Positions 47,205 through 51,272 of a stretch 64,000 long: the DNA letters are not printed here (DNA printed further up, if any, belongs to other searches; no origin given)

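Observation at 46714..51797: Orphan three-gene operon (TIR-like/Gly-zipper/Zn-ribbon, 1255-aa unknown, PIN-like): candidate undescribed defence system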

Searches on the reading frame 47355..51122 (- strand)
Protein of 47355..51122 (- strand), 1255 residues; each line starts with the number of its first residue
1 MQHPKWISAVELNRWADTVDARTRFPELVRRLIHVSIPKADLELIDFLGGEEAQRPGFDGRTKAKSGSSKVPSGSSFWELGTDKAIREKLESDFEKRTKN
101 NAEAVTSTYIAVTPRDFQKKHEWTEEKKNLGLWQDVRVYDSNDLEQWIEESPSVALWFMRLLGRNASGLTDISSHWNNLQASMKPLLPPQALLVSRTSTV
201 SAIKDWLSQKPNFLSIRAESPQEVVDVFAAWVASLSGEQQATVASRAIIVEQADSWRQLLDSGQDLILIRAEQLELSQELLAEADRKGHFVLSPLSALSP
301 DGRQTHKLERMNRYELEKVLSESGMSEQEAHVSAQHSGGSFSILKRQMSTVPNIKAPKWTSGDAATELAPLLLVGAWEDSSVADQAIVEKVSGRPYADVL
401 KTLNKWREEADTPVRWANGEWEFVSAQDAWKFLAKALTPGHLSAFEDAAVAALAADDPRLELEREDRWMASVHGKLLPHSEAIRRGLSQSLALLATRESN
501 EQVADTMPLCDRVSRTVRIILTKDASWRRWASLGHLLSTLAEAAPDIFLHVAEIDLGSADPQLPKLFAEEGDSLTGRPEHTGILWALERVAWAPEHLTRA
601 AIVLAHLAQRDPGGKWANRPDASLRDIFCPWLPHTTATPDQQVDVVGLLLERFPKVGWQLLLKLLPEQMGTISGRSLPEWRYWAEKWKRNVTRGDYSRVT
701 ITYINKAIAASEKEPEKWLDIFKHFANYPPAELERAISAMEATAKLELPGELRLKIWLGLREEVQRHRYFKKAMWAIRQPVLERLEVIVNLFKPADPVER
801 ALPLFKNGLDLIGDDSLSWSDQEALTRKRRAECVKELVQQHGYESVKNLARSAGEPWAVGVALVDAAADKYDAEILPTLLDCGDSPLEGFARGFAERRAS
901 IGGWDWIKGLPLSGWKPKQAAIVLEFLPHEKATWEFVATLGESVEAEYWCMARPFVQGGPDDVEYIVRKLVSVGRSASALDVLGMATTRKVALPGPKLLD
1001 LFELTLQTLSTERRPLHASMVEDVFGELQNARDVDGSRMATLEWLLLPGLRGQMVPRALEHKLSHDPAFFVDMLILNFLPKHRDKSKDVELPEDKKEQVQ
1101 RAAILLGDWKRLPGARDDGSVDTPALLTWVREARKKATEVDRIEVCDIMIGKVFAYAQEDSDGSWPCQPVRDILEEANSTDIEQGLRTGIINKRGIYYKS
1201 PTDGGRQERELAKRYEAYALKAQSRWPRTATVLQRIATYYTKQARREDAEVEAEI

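Call 3: search_protein_families(library=pfam, proteins=[window:47355-51122:-], max_evalue=1)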
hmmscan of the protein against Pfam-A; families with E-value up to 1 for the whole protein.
window:47355-51122:- (1255 aa): 0 families

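Call 4: search_protein_families(library=padloc, proteins=[window:47355-51122:-], max_evalue=1)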
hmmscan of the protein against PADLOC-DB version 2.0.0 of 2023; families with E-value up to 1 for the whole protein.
window:47355-51122:- (1255 aa): 1 family
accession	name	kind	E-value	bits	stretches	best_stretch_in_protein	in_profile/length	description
PDLC03991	PD-Lambda-4_A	-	1.3e-05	21.1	2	136-198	149-211/1283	-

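Call 5: search_protein_families(library=ncbifam, proteins=[window:47355-51122:-], max_evalue=1)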
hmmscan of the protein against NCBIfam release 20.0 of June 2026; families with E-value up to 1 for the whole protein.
window:47355-51122:- (1255 aa): 0 families

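Call 7: find_homologous_proteins(query=window:47355-51122:-, max_evalue=0.001)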
Query window:47355-51122:- (1255 aa): 46 proteins with E <= 0.001 among 8000 candidates.
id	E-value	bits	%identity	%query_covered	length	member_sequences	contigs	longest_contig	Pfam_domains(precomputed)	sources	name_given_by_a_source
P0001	0.0e+0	2842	100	100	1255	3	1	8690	-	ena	-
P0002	0.0e+0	2471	86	100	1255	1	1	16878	-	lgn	-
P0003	0.0e+0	2259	78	100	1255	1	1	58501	-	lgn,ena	-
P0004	0.0e+0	1362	50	100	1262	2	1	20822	-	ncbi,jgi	ncbi:MAG: hypothetical protein WC881_02005 [Elusimicrobiota bacterium]|jgi:hypothetical protein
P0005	0.0e+0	1358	50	100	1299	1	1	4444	-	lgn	-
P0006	0.0e+0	1349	49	100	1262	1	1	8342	-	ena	-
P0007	0.0e+0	1314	48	100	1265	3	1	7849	-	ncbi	-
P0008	0.0e+0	1289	47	100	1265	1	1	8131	-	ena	-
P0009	0.0e+0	1283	47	100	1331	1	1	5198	-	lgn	-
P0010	0.0e+0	1280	47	99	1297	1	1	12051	-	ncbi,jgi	jgi:hypothetical protein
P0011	0.0e+0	1275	48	100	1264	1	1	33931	-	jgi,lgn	jgi:hypothetical protein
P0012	0.0e+0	1257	49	97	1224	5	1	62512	-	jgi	-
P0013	0.0e+0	1243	46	100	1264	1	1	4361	-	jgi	jgi:hypothetical protein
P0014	0.0e+0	1226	46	100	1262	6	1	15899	-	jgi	-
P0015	0.0e+0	1224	46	100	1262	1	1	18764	-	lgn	-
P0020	0.0e+0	1162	44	100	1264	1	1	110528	-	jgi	jgi:hypothetical protein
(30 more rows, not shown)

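Call 13: search_solved_structures(query=A1, max_evalue=10, show_alignments=3)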
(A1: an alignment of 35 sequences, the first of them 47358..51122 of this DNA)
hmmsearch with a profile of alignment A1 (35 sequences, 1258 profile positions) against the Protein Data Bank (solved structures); distinct sequences matched with E-value up to 10: 4.
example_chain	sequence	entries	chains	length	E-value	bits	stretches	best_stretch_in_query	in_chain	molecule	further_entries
8vl3_A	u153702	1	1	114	0.038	15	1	277-332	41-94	De novo designed protein F3 parent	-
7aor_ai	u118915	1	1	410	0.15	13.1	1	374-434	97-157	mS56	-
2lse_A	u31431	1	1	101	0.22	12.5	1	711-790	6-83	Four Helix Bundle Protein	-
1zbm_A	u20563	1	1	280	0.74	10.8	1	167-244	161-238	hypothetical protein AF1704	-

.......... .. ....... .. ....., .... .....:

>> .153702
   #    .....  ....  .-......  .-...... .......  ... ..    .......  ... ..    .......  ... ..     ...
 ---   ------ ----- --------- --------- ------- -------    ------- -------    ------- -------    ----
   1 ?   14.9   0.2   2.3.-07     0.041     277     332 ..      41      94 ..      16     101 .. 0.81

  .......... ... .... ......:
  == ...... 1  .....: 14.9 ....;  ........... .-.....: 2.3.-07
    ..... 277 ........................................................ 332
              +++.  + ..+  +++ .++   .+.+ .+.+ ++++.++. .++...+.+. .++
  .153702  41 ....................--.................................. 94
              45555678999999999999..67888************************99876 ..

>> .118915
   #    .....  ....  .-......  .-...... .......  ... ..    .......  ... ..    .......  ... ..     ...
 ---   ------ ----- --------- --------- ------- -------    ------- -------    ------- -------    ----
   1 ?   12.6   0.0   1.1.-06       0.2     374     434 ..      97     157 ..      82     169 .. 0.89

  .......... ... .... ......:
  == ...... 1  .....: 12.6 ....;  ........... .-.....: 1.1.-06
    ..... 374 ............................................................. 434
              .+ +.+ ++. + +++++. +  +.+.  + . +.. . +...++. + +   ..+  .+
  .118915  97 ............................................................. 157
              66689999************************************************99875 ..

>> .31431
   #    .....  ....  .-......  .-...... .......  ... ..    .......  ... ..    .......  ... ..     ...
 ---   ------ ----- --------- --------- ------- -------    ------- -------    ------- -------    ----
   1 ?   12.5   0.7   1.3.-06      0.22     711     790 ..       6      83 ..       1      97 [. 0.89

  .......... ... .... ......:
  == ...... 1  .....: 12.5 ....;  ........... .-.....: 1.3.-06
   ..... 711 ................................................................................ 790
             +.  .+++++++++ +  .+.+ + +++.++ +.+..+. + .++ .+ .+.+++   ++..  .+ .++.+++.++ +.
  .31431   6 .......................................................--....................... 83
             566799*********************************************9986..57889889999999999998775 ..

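Call 14: find_encoding_contigs(protein=P0003, flank=10000, max_places=3)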
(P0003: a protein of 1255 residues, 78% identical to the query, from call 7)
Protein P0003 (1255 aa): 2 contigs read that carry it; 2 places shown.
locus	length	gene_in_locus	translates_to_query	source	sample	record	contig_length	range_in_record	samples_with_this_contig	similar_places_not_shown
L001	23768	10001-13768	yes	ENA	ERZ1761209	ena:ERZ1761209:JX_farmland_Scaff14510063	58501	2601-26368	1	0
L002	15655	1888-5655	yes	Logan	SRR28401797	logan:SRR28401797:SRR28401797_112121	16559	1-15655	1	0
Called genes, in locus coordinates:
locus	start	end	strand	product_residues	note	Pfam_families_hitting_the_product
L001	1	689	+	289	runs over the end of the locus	PF02775:TPP_enzyme_C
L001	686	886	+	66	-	-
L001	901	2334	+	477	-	PF13291:ACT_4, PF00390:malic, PF03949:Malic_M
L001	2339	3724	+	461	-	PF01212:Beta_elim_lyase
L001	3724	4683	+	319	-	PF04055:Radical_SAM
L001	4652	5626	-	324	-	PF04055:Radical_SAM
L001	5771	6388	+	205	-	-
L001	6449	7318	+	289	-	-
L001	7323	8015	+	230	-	PF00480:ROK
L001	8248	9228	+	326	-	PF02899:Phage_int_SAM_1, PF00589:Phage_integrase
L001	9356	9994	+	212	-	-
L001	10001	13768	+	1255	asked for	-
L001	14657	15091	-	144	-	PF04002:RadC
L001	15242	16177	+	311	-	PF00589:Phage_integrase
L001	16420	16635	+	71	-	PF13560:HTH_31 (weak), PF01381:HTH_3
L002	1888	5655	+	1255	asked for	-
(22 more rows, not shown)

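Call 15: find_encoding_contigs(protein=P0020, flank=10000, max_places=3)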
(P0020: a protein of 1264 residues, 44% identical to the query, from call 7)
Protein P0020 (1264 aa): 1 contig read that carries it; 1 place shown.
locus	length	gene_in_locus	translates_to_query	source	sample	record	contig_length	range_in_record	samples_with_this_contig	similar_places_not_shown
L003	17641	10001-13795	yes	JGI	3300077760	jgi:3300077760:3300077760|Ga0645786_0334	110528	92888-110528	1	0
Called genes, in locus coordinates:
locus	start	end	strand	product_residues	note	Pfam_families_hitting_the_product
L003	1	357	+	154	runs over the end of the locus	-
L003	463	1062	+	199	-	-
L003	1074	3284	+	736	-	PF01935:DUF87, PF10412:TrwB_AAD_bind (faint)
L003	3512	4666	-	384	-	PF04607:RelA_SpoT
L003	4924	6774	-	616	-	PF02195:ParB_N, PF17762:HTH_ParB (weak)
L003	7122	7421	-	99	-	-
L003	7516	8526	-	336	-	PF08401:ArdcN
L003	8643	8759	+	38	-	-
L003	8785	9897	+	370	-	-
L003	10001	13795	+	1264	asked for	-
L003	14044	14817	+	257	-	PF08378:NERD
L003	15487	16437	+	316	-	-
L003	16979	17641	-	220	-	?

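Call 16: find_related_loci(query=A1, collection=genome_contigs, flank=7000)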
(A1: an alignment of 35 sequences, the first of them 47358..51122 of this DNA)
Query A1 (1255 aa) in genome_contigs; peptide patterns used: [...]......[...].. (x = any residue, [..] = any of these).
599 stretches matched a pattern (row limit reached: there are more); 599 encode a relative of the query (tblastn E <= 1e-3); the best 80 are kept; 80 distinct loci.
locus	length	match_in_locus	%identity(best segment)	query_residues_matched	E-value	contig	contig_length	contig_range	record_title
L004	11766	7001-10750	50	1-1243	0e+0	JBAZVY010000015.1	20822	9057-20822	MAG: Elusimicrobiota bacterium isolate SO_2017_GW1_264 NODE_9951_length_20822_cov_0.872433_OW334_2017, whole genome shot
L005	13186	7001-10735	34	9-1252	0e+0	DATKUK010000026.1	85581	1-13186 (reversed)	MAG TPA_asm: Phycisphaerae bacterium isolate SMAG_U14105 k141_973189, whole genome shotgun sequence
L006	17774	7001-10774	34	1-1248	0e+0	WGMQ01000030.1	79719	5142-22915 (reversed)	MAG: bacterium isolate RI_26 c_000000163403, whole genome shotgun sequence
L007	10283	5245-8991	32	8-1252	0e+0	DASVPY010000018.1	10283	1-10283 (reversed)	MAG TPA_asm: Pyrinomonadaceae bacterium isolate SMAG_U3191 k141_259678, whole genome shotgun sequence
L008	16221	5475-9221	31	6-1245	0e+0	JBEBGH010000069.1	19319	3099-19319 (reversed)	MAG: Pirellulaceae bacterium isolate ASF_17 NODE_1325_length_19319_cov_3.371592, whole genome shotgun sequence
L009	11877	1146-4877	31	1-1252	0e+0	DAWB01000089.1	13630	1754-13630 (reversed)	MAG TPA_asm: Methanosaeta sp. UBA80 UBA80_contig_10236, whole genome shotgun sequence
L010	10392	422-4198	30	5-1246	0e+0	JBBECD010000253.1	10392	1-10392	MAG: Planctomycetaceae bacterium isolate LejiaF_58_20 Lejia_F_8871_length_10392_cov_12, whole genome shotgun sequence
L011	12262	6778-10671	31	3-1248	0e+0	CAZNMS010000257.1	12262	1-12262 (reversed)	MAG TPA_asm: uncultured Planctomycetaceae bacterium isolate SRP292972_co1_120 genome assembly, contig: NODE_2173_length_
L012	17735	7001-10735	31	12-1249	0e+0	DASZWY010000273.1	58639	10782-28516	MAG TPA_asm: Opitutales bacterium isolate SMAG_U6169 k141_727736, whole genome shotgun sequence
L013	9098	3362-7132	31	6-1251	4e-177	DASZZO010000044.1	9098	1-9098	MAG TPA_asm: Gemmatimonadaceae bacterium isolate SMAG_U6238 k141_132947, whole genome shotgun sequence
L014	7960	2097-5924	31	1-1248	1e-175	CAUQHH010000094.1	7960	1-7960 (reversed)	MAG TPA_asm: uncultured Campylobacter sp. isolate ERR9969113_bin.14_MetaWRAP_v1.3_MAG genome assembly, contig: ERZ216157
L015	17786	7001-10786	31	1-1247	1e-174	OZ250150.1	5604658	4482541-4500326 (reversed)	MAG: Candidatus Latescibacterota bacterium isolate 5c13c588-1760-4ea4-89ab-5ccd14670b69 genome assembly, chromosome: 1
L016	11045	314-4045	33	7-1252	4e-174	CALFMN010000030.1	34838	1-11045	MAG TPA_asm: uncultured Chloroflexi bacterium isolate SRR5457059_bin.76_CONCOCT_v1.1_MAG genome assembly, contig: ERZ795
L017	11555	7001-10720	31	4-1250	4e-174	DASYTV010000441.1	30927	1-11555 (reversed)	MAG TPA_asm: Actinomycetes bacterium isolate SMAG_U4576 k141_2877771, whole genome shotgun sequence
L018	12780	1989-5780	32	1-1247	6e-174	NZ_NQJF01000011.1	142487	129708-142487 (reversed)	Oceanimonas baumannii strain ATCC 700832 NODE_11_length_142487_cov_122.152, whole genome shotgun sequence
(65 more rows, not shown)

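Call 17: find_related_loci(query=A1, collection=metagenome_contigs, flank=7000)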
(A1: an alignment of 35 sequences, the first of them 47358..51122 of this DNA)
Query A1 (1255 aa) in metagenome_contigs; peptide patterns used: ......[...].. (x = any residue, [..] = any of these).
600 stretches matched a pattern (row limit reached: there are more); 585 encode a relative of the query (tblastn E <= 1e-3); the best 80 are kept; 80 distinct loci.
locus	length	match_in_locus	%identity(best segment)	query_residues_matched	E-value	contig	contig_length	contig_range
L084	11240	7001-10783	45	1-1254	0e+0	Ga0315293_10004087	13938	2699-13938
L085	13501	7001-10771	44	1-1248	0e+0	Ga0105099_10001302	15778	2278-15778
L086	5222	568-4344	37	1-1251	0e+0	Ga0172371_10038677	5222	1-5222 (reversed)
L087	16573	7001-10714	37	6-1240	0e+0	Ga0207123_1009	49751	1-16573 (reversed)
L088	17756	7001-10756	37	3-1251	0e+0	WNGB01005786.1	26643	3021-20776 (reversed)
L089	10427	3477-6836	38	123-1240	0e+0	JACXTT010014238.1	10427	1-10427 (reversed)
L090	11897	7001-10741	36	7-1252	0e+0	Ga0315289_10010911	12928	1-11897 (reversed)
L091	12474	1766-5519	36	6-1252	0e+0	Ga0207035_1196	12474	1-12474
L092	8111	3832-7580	36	1-1250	0e+0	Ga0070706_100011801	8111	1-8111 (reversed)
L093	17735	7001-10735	34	9-1252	0e+0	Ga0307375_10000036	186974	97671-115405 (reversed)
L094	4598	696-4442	32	3-1248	0e+0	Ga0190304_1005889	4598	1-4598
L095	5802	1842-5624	32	1-1254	0e+0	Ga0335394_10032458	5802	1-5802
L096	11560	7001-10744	34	7-1252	0e+0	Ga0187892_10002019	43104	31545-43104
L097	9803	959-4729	31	5-1252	0e+0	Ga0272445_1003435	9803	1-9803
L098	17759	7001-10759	32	6-1245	0e+0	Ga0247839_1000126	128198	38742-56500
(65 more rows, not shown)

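Call 38: search_dna_similar(query=window:47358-51122:-, collection=plasmids, mode=protein, max_rows=15)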
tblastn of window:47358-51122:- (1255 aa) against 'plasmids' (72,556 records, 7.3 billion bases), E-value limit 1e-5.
Records with a match: 24; places in all: 25; records where one place covers at least 80% of the query: 19.
Best place of each record, by identity: <60% 24.
By first word of the organism name: Rhizobium 6; Shewanella 3; Cupriavidus 2; Ralstonia 2; Thalassospira 1; Aminobacter 1; Bradyrhizobium 1; Acetobacter 1; Adhaeribacter 1; Arthrobacter 1; and 5 more.
By predicted mobility (MOB-suite, as given by PLSDB): conjugative 11; non-mobilizable 8; mobilizable 5.
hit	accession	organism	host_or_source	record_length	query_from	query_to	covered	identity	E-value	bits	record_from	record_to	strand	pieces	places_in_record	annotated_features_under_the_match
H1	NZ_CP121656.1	Rhizobium sp. CB3171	Calliandra calothyrsus,cell culture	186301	5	1252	99%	32.1%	4e-163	548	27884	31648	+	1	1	helix-turn-helix transcriptional regulator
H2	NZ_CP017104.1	Rhizobium gallicum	Phaseolus vulgaris,Whole ...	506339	5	1252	99%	31.5%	2e-162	546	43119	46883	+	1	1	helix-turn-helix transcriptional regulator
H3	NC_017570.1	Shewanella baltica BA175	-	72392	1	1247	99%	30.7%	5e-155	524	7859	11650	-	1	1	hypothetical protein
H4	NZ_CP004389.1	Thalassospira xiamenensis M-5 = DSM 17429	surface seawater from the sea close to ...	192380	5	1252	99%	30.5%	7e-140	479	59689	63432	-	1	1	helix-turn-helix transcriptional regulator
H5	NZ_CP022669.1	Rhizobium leguminosarum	single cell,root nodules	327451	5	1252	99%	30.4%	2e-144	493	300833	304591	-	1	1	helix-turn-helix transcriptional regulator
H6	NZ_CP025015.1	Rhizobium leguminosarum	Lotus corniculatus,Bacteria culture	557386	5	1252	99%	30.2%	1e-147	502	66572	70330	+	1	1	helix-turn-helix transcriptional regulator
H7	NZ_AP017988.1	Aminobacter sp. SS-2016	Lotus japoicus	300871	5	1252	99%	30.1%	3e-135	466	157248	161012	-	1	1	helix-turn-helix transcriptional regulator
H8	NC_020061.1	Rhizobium tropici CIAT 899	Phaseolus vulgaris root nodule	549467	5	1252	99%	29.7%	2e-146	498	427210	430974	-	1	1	helix-turn-helix transcriptional regulator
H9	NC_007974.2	Cupriavidus metallidurans CH34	-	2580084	5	1252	99%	29.5%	3e-138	474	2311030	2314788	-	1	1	none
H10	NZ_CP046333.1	Cupriavidus metallidurans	sedimentation pond in a zinc factory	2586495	5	1252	99%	29.5%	3e-138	474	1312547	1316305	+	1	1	none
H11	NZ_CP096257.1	Bradyrhizobium barranii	Glycine max cv. AC Glengarry,Cell ...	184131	5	1252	99%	29.0%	1e-124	434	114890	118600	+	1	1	hypothetical protein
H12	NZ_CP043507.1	Acetobacter vaccinii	cell culture,blue berry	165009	5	1252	99%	28.4%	7e-126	437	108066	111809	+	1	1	helix-turn-helix transcriptional regulator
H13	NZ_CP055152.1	Adhaeribacter radiodurans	Cell culture,rhizospheric soil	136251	1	1252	100%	27.6%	3e-136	469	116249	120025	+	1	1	hypothetical protein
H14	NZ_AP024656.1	Arthrobacter sp. NicSoilB8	-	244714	4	1252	100%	27.4%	3e-113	400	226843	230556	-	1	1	helix-turn-helix domain-containing protein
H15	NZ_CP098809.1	Ensifer adhaerens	whole organism,soil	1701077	7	1250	99%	27.4%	8e-103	368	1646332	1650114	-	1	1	none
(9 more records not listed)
